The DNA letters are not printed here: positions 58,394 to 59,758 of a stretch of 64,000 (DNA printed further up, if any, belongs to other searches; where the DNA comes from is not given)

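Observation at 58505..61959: Three tandem, highly diverged paralogs of an uncharacterised protein family with shared N- and C-terminal motifs.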

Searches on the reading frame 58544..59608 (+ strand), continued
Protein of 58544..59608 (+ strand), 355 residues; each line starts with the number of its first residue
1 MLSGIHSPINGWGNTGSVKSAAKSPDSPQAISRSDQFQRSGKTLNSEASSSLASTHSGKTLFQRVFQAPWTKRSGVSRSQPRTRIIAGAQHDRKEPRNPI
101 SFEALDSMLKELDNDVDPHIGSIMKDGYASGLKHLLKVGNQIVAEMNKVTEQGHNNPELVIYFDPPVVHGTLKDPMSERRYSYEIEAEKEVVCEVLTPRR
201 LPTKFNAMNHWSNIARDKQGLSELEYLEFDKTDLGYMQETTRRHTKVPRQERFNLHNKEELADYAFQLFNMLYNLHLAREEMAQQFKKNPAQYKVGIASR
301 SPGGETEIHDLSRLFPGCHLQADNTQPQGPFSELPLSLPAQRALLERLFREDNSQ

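Call 47: find_encoding_contigs(protein=P0026, flank=10000, max_places=2)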
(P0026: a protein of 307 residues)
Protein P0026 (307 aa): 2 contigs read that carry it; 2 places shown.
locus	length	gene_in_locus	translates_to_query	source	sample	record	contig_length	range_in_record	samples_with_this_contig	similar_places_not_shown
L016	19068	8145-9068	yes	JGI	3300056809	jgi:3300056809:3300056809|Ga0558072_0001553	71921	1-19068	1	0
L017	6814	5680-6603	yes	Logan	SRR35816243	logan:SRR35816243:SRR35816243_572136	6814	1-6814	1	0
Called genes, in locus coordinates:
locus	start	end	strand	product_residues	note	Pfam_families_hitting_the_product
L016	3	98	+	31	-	?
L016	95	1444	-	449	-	-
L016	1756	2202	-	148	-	PF08327:AHSA1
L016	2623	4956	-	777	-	PF13414:TPR_11 (weak), PF13432:TPR_16 (weak), PF14559:TPR_19 (weak), PF13414:TPR_11, PF00515:TPR_1 (weak), PF13414:TPR_11, PF13432:TPR_16, PF13414:TPR_11, +16 more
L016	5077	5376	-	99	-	PF01329:Pterin_4a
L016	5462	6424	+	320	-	PF01497:Peripla_BP_2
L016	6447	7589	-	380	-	-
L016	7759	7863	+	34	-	-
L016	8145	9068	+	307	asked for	-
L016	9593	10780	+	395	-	-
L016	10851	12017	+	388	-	-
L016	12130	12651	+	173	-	-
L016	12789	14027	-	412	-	PF00534:Glycos_transf_1, PF13692:Glyco_trans_1_4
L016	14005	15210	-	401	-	PF13439:Glyco_transf_4 (faint), PF00534:Glycos_transf_1, PF13692:Glyco_trans_1_4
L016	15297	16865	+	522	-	PF04932:Wzy_C (weak)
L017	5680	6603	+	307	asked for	-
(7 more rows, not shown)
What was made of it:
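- P0026 lies near Wzy, GT9 and GT1 genes (call 47).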

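Call 64: find_encoding_contigs(protein=P0002, flank=5000, max_places=2)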
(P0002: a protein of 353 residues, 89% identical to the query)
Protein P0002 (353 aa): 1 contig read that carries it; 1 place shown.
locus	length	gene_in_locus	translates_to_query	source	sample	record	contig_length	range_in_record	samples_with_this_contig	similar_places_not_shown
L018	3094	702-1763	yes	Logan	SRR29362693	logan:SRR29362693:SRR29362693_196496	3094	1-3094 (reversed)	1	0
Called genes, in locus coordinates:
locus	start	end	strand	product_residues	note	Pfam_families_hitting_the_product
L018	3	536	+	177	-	?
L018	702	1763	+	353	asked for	-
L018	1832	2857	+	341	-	-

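Call 67: fold_search(model_id=the predicted structure, library=pdb)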
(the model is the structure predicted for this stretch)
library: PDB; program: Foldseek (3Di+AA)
matches with E <= 10: 294; with E <= 0.001: 0
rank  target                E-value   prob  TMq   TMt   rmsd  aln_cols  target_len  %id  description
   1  2aze_A                4.0e-01  0.08  0.10  0.15  15.4       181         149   10  Structure of the Rb C-terminal domain bound to an E2F1-DP1 heterodimer (released 2006-01-31)
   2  5o6d_A                4.5e-01  0.04  0.09  0.07  24.3       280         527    6  Structure of ScPif1 in complex with polydT and ATPgS (released 2017-12-13)
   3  5o6b_A                5.3e-01  0.02  0.07  0.06  24.9       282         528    9  Structure of ScPif1 in complex with GGGTTTT and ADP-AlF4 (released 2017-12-13)
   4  8vhe_B                7.4e-01  0.04  0.09  0.08  19.9       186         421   11  Crystal Structure of Human IDH1 R132Q in Complex with NADPH-TCEP Adduct (released 2024-04-24)
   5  5tuu_A                1.1e+00  0.06  0.11  0.19  17.3       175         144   11  Crystal structure of the E2F4-DP1 coiled coil and marked-box domains (released 2017-05-03)
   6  8oin_Bj               1.2e+00  0.10  0.15  0.27  16.6       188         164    9  55S mammalian mitochondrial ribosome with mtRF1 and P-site tRNA (released 2023-06-14)
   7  3i0t_B                1.2e+00  0.06  0.11  0.18  17.7       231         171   11  Sulfur-SAD at long wavelength: Structure of BH3703 from Bacillus halodurans (released 2009-07-14)
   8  7qi6_z                1.2e+00  0.06  0.15  0.19  20.8       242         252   10  Human mitochondrial ribosome in complex with mRNA, A/P- and P/E-tRNAs at 2.98 A resolution (released 2023-05-17)
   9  5jjv_A                1.2e+00  0.03  0.10  0.10  23.5       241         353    9  Crystal structure of XerH site-specific recombinase bound to palindromic difH substrate: post-cleavage complex (released 2016-12-28)
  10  5o6e_A                1.2e+00  0.01  0.08  0.07  27.1       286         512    9  Structure of ScPif1 in complex with TTTGGGTT and ADP-AlF4 (released 2017-12-20)
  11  6adg_C                1.4e+00  0.03  0.09  0.09  19.5       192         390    9  Crystal Structures of IDH1 R132H in complex with AG-881 (released 2018-09-05)
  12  8hb9_BBB              1.7e+00  0.02  0.09  0.08  20.3       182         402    8  Crystal Structure of Human IDH1 R132H Mutant in Complex with NADPH and Compound IHMT-IDH1-053 (released 2023-05-24)
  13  2ieh_A                1.8e+00  0.05  0.10  0.11  11.3       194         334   10  Crystal structure of human kinesin Eg5 in complex with (R)-mon97, a new monastrol-based inhibitor that binds as (R)-en (released 2007-01-23)
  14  8vhb_C                1.8e+00  0.02  0.09  0.08  19.4       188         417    9  Crystal Structure of Human IDH1 R132Q in complex with NADPH and Alpha-Ketoglutarate (released 2024-04-24)
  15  8cll_A                1.8e+00  0.02  0.08  0.09  26.0       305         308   14  Structural insights into human TFIIIC promoter recognition (released 2023-06-21)
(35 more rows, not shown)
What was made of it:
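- Foldseek finds nothing (call 67).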

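Call 84: search_protein_families(library=phrogs, proteins=[window:58544-59608:+], max_evalue=1)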
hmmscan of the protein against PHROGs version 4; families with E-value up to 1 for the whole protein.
window:58544-59608:+ (355 aa): 2 families
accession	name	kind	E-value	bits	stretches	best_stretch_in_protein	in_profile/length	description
phrog_28280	-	unknown function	0.14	13.2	1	159-192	12-45/68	-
phrog_36093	-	unknown function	0.14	12.5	0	143-174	264-295/307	-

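Call 85: search_protein_families(library=padloc, proteins=[window:58544-59608:+], max_evalue=1)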
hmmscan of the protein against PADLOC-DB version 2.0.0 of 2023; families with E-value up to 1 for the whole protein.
window:58544-59608:+ (355 aa): 0 families

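Call 90: find_encoding_contigs(protein=P0034, flank=8000, max_places=2)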
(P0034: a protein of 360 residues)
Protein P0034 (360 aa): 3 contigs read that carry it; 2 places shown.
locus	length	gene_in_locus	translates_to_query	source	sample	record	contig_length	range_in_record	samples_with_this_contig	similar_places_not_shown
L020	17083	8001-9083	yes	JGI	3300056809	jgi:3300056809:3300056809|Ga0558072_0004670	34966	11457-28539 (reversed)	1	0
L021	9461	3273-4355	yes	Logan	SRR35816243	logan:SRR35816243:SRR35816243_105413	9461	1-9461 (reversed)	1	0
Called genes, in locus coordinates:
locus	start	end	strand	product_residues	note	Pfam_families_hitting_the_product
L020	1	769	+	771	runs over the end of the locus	PF21226:MalQ_N, PF02446:Glyco_hydro_77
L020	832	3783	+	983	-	PF00128:Alpha-amylase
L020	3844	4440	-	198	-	PF12118:SprA-related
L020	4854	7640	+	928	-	PF00989:PAS, PF13426:PAS_9, PF00989:PAS, PF08447:PAS_3, PF13426:PAS_9, PF00989:PAS, PF13426:PAS_9, PF08447:PAS_3, +10 more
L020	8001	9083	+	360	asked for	-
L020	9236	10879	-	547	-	PF00496:SBP_bac_5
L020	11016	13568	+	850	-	PF01301:Glyco_hydro_35, PF02449:Glyco_hydro_42, PF13364:BetaGal_ABD2 (faint), PF21467:BetaGal_gal-bd (faint)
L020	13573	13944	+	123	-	PF25653:HMG-CoA_red_N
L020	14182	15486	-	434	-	PF00589:Phage_integrase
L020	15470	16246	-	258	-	-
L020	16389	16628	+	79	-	PF12728:HTH_17 (weak)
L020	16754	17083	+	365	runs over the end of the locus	PF00589:Phage_integrase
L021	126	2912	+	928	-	PF00989:PAS, PF13426:PAS_9, PF00989:PAS, PF08447:PAS_3, PF13426:PAS_9, PF00989:PAS, PF13426:PAS_9, PF08447:PAS_3, +10 more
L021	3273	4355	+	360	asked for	-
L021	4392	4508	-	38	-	-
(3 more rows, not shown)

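Call 91: find_encoding_contigs(protein=P0035, flank=8000, max_places=2)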
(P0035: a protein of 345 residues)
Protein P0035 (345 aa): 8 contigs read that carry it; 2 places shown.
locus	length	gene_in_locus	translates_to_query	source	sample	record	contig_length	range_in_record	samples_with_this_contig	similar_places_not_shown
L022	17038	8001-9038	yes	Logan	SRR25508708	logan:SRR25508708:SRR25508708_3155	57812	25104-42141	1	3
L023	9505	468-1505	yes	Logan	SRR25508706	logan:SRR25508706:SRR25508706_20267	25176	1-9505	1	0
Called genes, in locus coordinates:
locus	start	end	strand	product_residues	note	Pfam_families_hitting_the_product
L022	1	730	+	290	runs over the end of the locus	PF20560:MotA_N (faint), PF01618:MotA_ExbB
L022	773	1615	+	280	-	PF13677:MotB_plug, PF00691:OmpA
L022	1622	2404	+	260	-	PF03748:FliL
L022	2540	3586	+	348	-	PF02154:FliM, PF01052:FliMN_C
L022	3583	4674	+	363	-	PF13690:CheX (faint), PF28396:SepQ_C (weak), PF01052:FliMN_C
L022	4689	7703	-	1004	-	PF09206:ArabFuran-catal (weak), PF13385:Laminin_G_3, PF09206:ArabFuran-catal (weak)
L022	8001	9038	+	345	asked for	-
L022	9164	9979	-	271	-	PF00106:adh_short, PF13561:adh_short_C2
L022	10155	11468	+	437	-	PF05960:DUF885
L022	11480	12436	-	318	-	-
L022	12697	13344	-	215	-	PF03193:RsgA_GTPase (faint), PF00350:Dynamin_N (faint), PF01926:MMR_HSR1, PF02421:FeoB_N, PF04548:AIG1 (weak)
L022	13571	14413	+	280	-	-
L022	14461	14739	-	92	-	-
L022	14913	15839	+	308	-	PF00023:Ank (faint), PF13606:Ank_3 (faint), PF12796:Ank_2, PF13637:Ank_4 (weak)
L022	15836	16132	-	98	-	-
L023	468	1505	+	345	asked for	-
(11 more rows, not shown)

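Call 98: list_cluster_members(proteins=[P0035, P0031, P0033, P0036, P0030, P0034, P0032, P0027, P0001, P0013])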
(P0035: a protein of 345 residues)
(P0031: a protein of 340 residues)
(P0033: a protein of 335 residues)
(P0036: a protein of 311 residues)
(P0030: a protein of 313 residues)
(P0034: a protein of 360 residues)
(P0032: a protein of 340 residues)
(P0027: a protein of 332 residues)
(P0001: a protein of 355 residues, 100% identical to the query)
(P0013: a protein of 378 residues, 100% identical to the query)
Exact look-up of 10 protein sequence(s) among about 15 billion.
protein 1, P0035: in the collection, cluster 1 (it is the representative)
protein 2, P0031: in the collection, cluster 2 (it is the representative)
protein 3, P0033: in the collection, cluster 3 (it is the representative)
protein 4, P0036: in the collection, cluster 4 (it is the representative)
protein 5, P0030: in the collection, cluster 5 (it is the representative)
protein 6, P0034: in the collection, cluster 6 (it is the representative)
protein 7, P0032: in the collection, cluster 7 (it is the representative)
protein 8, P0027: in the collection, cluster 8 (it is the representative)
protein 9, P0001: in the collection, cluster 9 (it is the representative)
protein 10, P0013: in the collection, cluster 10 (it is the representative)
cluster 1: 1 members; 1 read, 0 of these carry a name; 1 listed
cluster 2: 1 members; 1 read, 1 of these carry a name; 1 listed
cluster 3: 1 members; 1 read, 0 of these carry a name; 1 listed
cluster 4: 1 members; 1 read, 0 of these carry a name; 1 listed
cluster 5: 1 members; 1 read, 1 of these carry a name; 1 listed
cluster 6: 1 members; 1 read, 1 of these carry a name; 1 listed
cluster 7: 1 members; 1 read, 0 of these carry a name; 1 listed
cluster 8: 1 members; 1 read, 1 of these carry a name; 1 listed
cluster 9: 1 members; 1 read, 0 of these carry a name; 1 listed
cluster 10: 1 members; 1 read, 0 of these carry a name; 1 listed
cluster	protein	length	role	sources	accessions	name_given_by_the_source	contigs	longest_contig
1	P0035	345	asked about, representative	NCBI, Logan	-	-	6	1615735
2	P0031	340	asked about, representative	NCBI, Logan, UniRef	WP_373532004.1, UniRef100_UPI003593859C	hypothetical protein [Vampirovibrio sp.] | hypothetical protein n=1 Tax=Vampirovibrio sp. TaxID=2717857 RepID=UPI003593859C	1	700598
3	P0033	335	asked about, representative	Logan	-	-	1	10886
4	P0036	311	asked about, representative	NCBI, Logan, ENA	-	-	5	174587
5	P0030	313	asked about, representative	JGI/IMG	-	hypothetical protein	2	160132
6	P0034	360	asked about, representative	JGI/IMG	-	hypothetical protein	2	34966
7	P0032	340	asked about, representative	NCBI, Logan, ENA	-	-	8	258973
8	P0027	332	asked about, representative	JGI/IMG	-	hypothetical protein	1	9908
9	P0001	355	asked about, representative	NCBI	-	-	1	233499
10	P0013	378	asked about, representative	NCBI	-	-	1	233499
